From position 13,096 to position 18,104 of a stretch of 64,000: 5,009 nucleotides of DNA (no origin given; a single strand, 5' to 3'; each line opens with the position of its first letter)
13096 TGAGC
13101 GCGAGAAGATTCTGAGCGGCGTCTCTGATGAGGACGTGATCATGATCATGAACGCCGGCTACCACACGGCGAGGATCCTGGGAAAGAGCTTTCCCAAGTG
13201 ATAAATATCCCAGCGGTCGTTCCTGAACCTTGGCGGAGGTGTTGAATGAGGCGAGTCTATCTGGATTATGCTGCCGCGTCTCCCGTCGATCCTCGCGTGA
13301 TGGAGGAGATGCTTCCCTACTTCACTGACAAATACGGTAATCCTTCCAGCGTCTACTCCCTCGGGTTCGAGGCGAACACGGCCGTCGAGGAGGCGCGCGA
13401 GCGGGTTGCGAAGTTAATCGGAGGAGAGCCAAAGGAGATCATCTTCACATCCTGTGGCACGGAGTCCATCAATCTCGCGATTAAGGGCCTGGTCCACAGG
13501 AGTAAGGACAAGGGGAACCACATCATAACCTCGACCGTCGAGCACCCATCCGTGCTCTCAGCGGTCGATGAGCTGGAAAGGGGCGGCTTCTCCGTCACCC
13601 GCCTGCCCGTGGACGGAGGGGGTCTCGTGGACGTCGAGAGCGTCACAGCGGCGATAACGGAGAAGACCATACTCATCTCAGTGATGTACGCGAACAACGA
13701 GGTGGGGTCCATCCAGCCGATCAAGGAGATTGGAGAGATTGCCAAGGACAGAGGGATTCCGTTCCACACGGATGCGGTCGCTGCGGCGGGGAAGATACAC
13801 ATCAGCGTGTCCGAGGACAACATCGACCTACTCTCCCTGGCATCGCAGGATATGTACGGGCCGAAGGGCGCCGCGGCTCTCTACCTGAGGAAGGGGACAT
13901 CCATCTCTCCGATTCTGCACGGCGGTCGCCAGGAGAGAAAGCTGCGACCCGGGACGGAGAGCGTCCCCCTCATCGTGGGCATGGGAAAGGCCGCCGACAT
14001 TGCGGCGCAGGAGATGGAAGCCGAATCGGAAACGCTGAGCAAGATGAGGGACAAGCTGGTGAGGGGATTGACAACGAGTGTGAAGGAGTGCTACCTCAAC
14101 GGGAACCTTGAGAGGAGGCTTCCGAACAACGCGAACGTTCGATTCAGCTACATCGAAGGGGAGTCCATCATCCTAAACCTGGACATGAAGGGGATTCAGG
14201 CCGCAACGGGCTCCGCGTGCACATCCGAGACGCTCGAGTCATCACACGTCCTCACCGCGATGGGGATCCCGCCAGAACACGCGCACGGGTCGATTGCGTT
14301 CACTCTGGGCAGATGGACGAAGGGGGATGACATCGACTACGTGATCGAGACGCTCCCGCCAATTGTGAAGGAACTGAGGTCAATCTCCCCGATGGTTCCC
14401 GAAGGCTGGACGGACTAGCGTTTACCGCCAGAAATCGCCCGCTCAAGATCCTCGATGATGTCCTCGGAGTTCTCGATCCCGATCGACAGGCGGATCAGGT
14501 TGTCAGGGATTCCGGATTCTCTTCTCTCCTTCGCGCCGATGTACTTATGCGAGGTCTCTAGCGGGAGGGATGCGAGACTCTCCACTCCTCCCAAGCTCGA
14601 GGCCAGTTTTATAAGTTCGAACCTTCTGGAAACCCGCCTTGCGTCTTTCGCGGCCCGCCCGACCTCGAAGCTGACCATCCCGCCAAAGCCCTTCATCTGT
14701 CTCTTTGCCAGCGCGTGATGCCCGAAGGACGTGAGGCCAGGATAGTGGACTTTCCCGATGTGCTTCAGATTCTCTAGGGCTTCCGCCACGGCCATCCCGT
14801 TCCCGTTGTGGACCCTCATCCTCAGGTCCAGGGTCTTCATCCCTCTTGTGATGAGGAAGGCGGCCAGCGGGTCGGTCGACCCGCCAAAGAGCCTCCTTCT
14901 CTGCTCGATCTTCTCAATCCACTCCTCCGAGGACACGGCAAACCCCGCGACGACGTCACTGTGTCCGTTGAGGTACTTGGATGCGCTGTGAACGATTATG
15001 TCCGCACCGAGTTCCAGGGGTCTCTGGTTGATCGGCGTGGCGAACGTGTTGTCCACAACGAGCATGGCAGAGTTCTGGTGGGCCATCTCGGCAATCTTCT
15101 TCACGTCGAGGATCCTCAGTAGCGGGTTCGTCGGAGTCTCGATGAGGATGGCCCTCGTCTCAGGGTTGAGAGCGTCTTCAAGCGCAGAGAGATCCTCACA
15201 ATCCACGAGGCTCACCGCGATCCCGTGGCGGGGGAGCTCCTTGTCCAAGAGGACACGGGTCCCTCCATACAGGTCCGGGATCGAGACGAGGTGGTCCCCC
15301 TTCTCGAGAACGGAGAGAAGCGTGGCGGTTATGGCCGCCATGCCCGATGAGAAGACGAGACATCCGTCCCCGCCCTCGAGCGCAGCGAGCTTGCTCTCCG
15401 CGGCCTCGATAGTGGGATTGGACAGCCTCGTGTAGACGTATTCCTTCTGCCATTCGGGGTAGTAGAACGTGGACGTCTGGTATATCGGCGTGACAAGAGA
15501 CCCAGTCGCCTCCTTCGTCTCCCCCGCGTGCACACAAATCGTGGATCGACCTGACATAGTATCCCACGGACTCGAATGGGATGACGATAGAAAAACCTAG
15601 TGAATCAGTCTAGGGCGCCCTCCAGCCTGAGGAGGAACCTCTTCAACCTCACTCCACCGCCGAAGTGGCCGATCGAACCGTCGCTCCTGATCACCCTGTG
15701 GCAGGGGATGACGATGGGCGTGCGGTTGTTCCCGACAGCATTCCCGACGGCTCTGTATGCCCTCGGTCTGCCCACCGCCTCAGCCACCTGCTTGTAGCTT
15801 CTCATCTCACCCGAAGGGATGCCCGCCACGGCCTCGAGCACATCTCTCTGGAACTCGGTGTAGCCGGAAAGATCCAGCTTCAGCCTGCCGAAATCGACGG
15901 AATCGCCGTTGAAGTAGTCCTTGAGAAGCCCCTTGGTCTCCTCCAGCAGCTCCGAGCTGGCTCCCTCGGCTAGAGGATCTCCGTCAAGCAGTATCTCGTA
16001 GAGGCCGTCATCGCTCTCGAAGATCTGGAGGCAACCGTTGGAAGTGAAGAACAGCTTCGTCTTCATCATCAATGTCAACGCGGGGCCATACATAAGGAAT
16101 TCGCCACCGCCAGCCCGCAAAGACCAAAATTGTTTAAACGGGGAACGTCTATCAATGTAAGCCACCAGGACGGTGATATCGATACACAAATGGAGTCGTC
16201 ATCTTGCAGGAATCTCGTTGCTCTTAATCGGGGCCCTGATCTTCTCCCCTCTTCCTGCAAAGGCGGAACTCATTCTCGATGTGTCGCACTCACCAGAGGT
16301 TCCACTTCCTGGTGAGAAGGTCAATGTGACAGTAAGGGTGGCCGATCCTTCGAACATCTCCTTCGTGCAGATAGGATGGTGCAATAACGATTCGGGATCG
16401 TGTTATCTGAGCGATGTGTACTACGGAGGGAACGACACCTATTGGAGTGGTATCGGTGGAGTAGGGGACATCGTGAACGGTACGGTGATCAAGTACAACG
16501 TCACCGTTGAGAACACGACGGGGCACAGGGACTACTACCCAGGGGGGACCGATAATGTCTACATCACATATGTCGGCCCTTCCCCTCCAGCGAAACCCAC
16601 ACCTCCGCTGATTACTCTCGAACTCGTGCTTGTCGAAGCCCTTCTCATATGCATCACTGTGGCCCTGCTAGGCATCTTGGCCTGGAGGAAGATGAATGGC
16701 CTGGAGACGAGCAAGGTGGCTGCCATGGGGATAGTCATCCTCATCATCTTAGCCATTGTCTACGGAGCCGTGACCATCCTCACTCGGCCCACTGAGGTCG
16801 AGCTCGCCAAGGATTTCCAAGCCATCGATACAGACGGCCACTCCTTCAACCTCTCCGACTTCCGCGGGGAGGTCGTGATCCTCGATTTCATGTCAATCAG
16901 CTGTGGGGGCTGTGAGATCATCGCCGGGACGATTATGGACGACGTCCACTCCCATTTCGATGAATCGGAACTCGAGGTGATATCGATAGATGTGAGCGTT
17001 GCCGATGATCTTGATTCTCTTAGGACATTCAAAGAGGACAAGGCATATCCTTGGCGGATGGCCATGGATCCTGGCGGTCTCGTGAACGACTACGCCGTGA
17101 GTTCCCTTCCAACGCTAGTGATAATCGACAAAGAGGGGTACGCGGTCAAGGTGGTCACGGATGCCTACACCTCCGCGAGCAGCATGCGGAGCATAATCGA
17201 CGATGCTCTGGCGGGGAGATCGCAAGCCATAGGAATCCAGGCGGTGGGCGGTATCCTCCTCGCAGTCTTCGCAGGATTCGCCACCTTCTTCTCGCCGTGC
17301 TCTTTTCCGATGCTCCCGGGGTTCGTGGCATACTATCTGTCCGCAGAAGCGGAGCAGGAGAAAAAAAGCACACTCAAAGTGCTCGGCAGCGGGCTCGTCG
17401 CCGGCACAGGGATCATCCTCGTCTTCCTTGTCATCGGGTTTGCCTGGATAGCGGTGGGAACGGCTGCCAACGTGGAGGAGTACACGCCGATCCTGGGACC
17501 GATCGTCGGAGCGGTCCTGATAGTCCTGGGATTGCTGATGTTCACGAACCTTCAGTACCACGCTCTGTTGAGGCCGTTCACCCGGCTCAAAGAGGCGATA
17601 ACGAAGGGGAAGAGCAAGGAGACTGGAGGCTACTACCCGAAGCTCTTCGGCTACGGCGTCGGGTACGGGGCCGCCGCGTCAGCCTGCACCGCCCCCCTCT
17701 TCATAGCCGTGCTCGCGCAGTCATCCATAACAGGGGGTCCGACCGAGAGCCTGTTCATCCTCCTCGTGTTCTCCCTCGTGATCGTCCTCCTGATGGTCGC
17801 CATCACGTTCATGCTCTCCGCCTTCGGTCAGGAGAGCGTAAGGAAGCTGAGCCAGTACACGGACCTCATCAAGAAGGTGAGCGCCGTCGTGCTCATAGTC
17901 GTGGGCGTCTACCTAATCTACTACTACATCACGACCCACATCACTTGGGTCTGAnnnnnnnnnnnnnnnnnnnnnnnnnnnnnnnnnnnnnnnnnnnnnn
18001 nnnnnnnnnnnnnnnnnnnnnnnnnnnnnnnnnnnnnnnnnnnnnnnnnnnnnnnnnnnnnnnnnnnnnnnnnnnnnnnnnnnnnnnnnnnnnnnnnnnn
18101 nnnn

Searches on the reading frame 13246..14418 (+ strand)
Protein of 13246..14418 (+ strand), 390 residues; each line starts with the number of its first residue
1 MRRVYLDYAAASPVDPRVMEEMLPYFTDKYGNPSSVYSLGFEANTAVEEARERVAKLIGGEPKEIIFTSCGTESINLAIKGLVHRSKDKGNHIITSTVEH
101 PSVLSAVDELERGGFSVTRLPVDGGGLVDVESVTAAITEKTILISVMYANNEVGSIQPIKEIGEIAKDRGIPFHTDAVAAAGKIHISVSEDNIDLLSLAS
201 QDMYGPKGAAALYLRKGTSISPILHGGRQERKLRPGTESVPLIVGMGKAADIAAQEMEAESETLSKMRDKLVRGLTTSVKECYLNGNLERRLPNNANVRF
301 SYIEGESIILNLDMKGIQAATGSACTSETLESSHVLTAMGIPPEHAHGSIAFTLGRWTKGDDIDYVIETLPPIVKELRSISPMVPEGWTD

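Call 64: search_protein_families(library=pfam, proteins=[window:13246-14418:+])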
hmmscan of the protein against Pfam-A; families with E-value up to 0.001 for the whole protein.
window:13246-14418:+ (390 aa): 5 families
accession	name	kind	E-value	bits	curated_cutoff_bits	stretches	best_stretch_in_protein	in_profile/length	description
PF00266.25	Aminotran_5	-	5.2e-74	249.9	21.5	1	4-364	1-369/371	Aminotransferase class-V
PF01212.27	Beta_elim_lyase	-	2.8e-09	37.1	27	1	44-177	31-169/288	Beta-eliminating lyase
PF00155.27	Aminotran_1_2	-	4.5e-07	29.8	19.7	1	47-171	44-180/361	Aminotransferase class I and II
PF01041.23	DegT_DnrJ_EryC1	-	1.1e-06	28.5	19.8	1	52-182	31-151/360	DegT/DnrJ/EryC1/StrS aminotransferase family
PF01053.26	Cys_Met_Meta_PP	-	0.00051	19.1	27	1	43-183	50-180/381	Cys/Met metabolism PLP-dependent enzyme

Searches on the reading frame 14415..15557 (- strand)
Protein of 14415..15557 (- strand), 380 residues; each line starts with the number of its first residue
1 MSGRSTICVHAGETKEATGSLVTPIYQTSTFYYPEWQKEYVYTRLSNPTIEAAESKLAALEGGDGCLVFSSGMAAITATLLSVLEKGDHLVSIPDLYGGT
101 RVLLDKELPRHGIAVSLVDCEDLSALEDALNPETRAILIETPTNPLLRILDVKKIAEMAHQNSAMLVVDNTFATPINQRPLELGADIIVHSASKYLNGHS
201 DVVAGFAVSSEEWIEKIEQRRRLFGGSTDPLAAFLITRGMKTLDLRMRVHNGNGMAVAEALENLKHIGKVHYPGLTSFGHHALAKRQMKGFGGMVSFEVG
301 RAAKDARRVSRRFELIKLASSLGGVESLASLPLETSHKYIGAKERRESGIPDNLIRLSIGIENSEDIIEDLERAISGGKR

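Call 64: search_protein_families(library=pfam, proteins=[window:14415-15557:-])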
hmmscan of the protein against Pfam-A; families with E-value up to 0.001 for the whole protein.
window:14415-15557:- (380 aa): 5 families
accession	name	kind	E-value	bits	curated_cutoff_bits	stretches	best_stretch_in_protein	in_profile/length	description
PF01053.26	Cys_Met_Meta_PP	-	1.4e-135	452.1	27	1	5-375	1-380/381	Cys/Met metabolism PLP-dependent enzyme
PF00155.27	Aminotran_1_2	-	4.6e-08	33.1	19.7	1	52-236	46-259/361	Aminotransferase class I and II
PF06838.17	Met_gamma_lyase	-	2.1e-06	27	24.2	1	69-221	79-250/405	Methionine gamma-lyase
PF00266.25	Aminotran_5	-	3.5e-06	26.7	21.5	1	121-198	127-204/371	Aminotransferase class-V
PF02347.22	GDC-P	-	0.00013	21.4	26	1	75-195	139-259/429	Glycine cleavage system P-protein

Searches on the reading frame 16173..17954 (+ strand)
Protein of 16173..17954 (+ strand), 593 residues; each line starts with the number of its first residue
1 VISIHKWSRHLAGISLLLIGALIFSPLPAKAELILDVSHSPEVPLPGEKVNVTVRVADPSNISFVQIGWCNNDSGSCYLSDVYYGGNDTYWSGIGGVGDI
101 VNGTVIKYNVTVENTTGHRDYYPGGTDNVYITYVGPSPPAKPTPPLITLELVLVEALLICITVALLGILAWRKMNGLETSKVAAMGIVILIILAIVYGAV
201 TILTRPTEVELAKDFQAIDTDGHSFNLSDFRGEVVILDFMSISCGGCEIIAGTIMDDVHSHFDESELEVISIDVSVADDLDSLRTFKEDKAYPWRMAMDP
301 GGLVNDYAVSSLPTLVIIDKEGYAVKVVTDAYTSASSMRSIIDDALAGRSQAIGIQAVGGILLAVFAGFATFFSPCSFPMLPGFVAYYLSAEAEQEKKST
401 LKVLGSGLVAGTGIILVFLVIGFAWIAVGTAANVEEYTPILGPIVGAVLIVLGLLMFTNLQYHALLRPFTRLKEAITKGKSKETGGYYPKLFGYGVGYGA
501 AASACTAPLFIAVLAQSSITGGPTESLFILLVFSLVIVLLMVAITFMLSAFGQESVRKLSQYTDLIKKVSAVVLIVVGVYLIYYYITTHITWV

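Call 11: search_protein_families(library=pfam, proteins=[window:16173-17954:+])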
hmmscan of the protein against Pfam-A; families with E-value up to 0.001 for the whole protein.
window:16173-17954:+ (593 aa): 6 families
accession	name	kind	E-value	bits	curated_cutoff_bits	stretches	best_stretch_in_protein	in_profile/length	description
PF00578.27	AhpC-TSA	-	2.5e-13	50.5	26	1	212-322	5-119/124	AhpC/TSA family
PF02683.22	DsbD_TM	-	2.7e-09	37.1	27.1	1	362-582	5-215/219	Cytochrome C biogenesis protein transmembrane domain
PF13386.12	DsbD_2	-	7e-08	33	24.9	1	365-580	3-199/199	Cytochrome C biogenesis protein transmembrane region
PF08534.16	Redoxin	-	1.2e-07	32.1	26.6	1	212-329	6-133/148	Redoxin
PF13905.12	Thioredoxin_8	-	5.1e-05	24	27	1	232-323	1-93/94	Thioredoxin-like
PF13098.12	Thioredoxin_2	-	0.00046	20.9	27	1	232-324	5-86/104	Thioredoxin-like domain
